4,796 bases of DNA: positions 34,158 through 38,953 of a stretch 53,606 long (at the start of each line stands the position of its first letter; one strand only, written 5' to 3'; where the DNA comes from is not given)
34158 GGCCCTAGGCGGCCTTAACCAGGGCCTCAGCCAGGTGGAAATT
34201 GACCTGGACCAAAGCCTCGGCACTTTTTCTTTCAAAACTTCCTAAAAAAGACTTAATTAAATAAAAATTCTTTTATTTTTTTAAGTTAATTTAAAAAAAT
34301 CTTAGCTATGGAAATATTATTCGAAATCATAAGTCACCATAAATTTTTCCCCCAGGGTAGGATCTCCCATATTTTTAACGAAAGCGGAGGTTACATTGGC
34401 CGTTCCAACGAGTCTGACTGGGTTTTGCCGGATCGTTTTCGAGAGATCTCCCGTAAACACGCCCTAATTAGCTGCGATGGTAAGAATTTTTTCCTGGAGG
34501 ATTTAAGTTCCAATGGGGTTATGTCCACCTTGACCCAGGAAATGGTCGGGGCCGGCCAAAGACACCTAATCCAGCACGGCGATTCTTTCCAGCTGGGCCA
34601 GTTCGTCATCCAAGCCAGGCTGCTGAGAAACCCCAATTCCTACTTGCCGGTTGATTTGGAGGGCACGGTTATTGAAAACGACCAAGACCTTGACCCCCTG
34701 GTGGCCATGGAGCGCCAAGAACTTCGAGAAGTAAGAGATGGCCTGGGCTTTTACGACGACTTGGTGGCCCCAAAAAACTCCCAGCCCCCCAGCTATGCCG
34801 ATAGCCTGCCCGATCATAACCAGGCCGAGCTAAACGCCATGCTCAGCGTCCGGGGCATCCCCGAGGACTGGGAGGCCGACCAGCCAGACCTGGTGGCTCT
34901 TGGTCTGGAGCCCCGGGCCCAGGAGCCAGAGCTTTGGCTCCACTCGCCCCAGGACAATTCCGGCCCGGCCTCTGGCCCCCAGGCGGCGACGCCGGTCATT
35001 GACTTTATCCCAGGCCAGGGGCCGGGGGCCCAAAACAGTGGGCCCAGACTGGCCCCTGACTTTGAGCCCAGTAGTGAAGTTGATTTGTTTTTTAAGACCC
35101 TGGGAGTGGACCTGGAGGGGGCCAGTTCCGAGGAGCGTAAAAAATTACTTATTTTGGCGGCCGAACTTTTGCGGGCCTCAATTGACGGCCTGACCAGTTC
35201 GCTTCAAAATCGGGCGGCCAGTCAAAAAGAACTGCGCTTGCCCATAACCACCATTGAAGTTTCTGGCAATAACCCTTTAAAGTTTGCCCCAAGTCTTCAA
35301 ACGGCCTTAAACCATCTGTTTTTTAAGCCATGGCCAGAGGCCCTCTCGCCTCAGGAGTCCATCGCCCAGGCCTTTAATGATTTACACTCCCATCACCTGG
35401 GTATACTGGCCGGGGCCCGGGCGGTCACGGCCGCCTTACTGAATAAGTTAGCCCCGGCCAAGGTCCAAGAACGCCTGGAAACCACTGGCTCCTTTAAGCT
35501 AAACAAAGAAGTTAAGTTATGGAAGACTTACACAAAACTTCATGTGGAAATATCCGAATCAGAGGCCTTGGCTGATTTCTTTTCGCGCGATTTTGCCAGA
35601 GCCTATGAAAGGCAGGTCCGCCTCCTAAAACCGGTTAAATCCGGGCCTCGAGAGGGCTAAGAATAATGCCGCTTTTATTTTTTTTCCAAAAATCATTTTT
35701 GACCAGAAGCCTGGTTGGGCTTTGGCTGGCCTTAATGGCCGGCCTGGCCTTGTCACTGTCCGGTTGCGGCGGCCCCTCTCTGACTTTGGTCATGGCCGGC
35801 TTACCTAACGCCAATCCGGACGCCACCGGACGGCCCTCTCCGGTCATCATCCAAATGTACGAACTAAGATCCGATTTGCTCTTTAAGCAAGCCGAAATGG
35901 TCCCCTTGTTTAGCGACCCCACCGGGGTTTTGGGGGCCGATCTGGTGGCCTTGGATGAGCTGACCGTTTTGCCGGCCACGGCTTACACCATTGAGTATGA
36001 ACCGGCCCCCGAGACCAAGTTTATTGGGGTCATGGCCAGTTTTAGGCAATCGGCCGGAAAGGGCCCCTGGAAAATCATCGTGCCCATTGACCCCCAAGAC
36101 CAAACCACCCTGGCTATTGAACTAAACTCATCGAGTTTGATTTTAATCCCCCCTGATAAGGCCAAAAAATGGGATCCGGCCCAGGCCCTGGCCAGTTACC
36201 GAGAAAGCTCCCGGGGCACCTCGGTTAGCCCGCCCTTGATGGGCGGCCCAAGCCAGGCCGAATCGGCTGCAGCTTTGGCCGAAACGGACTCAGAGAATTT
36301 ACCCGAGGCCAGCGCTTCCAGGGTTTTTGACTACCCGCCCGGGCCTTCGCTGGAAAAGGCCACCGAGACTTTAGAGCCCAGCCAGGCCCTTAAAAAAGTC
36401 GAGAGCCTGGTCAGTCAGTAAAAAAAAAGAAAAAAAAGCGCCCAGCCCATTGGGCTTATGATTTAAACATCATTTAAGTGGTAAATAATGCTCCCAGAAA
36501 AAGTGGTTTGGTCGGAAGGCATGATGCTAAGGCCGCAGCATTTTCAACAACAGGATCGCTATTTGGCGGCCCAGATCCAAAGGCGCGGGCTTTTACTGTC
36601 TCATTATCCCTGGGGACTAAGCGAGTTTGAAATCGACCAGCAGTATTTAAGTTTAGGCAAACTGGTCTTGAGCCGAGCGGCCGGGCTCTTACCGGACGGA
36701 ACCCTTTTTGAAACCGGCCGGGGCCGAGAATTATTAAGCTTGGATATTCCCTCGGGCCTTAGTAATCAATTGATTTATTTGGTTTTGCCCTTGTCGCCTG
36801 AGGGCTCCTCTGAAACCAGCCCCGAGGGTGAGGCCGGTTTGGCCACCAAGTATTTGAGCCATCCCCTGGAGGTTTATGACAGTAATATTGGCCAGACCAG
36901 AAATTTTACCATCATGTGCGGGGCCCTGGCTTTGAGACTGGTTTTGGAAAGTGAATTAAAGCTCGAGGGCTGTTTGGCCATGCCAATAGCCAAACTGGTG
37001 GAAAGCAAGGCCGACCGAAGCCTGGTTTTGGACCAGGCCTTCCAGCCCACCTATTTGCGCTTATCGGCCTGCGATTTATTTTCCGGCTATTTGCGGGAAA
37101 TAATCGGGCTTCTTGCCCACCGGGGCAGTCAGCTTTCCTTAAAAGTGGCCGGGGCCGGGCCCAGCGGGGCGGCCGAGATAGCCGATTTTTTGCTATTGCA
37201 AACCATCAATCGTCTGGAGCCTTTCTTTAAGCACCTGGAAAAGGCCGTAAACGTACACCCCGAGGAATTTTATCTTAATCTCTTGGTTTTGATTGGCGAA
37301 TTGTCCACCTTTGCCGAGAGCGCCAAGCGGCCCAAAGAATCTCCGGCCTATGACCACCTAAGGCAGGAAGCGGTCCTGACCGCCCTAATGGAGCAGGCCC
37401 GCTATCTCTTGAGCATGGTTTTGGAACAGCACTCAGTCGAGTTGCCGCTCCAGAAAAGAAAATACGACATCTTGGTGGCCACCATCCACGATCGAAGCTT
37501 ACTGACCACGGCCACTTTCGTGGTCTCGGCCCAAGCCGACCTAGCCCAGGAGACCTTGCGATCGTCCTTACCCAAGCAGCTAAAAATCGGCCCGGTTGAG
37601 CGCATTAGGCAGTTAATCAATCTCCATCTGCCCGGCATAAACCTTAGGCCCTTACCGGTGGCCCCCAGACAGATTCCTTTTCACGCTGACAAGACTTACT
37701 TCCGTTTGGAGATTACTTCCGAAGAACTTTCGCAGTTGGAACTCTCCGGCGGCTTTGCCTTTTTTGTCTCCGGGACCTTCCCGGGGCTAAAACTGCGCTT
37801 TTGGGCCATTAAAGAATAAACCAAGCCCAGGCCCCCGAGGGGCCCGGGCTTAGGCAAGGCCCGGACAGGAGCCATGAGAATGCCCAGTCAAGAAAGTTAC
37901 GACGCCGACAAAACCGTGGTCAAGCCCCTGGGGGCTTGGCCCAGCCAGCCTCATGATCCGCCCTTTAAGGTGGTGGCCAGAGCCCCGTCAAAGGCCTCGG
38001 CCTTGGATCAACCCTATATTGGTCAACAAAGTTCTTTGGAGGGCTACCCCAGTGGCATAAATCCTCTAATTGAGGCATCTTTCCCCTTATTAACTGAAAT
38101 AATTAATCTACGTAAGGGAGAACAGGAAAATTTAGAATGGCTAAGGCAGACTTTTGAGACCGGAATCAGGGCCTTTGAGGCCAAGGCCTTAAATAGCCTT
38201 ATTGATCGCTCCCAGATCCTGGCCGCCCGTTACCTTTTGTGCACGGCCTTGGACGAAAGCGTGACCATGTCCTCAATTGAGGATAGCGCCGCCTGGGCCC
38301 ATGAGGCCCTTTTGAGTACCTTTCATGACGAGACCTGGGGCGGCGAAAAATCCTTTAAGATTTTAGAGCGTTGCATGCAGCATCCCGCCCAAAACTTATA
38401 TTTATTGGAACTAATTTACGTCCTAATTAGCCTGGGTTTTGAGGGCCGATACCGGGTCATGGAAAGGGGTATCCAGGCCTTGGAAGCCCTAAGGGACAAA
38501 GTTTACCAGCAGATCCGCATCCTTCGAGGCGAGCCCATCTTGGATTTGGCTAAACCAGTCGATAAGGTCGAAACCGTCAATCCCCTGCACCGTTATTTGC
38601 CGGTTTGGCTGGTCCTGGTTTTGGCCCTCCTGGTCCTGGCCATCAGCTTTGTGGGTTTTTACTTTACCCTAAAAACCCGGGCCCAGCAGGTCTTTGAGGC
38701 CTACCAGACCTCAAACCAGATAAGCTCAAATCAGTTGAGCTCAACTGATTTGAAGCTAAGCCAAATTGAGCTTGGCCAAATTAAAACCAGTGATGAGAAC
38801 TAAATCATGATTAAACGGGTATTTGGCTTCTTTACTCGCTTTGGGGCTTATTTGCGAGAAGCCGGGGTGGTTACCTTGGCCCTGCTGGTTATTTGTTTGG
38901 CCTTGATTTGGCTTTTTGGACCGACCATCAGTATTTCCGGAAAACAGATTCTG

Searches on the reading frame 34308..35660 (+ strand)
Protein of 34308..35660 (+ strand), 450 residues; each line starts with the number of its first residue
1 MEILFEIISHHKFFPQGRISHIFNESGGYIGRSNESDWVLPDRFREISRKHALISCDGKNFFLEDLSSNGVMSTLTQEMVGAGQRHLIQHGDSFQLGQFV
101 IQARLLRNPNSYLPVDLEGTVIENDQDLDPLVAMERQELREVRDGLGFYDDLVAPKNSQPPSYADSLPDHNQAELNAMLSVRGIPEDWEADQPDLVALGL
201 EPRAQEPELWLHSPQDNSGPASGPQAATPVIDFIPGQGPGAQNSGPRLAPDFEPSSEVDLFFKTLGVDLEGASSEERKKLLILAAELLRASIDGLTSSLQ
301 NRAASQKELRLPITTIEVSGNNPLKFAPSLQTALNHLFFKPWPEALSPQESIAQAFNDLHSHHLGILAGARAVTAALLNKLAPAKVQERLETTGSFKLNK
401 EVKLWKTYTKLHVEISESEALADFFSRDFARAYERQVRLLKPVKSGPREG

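Call 30: search_protein_families(library=pfam, proteins=[window:34308-35660:+], max_evalue=0.001)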
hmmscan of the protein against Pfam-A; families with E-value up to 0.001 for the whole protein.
window:34308-35660:+ (450 aa): 3 families
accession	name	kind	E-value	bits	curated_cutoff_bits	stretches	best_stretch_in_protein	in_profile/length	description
PF20232.3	T6SS_FHA_C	-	6.2e-42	143.9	23.7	1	264-436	2-180/180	C-terminal domain of Type VI secretion system FHA protein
PF00498.31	FHA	-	3.8e-13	50.1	20.7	1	30-97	3-67/67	FHA domain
PF16697.10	Yop-YscD_cpl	-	3.6e-06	27.6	33.2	1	24-101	15-88/94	Inner membrane component of T3SS, cytoplasmic domain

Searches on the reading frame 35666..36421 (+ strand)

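Call 30: search_protein_families(library=pfam, proteins=[window:35666-36421:+], max_evalue=0.001)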
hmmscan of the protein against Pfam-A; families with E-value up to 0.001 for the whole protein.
window:35666-36421:+ (251 aa): 1 family
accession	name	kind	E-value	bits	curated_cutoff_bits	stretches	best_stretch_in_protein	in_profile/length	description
PF12790.13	T6SS-SciN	-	2.3e-25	89.1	27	1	38-155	2-119/120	Type VI secretion lipoprotein, VasD, EvfM, TssJ, VC_A0113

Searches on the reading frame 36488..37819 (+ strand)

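Call 30: search_protein_families(library=pfam, proteins=[window:36488-37819:+], max_evalue=0.001)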
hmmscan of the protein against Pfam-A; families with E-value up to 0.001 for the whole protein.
window:36488-37819:+ (443 aa): 1 family
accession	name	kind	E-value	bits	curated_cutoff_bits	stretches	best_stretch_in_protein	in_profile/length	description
PF05936.17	T6SS_VasE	-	4e-135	451.4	23.4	1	18-441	1-429/429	Bacterial Type VI secretion, VC_A0110, EvfL, ImpJ, VasE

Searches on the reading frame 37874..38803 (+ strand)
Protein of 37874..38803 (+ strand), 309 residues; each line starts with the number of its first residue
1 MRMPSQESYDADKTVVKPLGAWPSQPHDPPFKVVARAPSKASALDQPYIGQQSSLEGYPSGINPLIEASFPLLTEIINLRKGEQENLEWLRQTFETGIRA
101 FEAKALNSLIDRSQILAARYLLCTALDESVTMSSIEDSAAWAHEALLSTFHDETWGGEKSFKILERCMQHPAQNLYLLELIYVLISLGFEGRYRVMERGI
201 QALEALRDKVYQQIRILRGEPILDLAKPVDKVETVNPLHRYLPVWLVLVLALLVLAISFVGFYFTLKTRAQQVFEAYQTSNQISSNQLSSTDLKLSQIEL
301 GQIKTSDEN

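Call 30: search_protein_families(library=pfam, proteins=[window:37874-38803:+], max_evalue=0.001)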
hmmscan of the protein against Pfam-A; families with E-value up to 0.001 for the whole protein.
window:37874-38803:+ (309 aa): 1 family
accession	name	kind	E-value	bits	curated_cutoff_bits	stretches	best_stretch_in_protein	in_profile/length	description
PF09850.14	DotU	-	2.2e-56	191.2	27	1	64-264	1-204/205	Type VI secretion system protein DotU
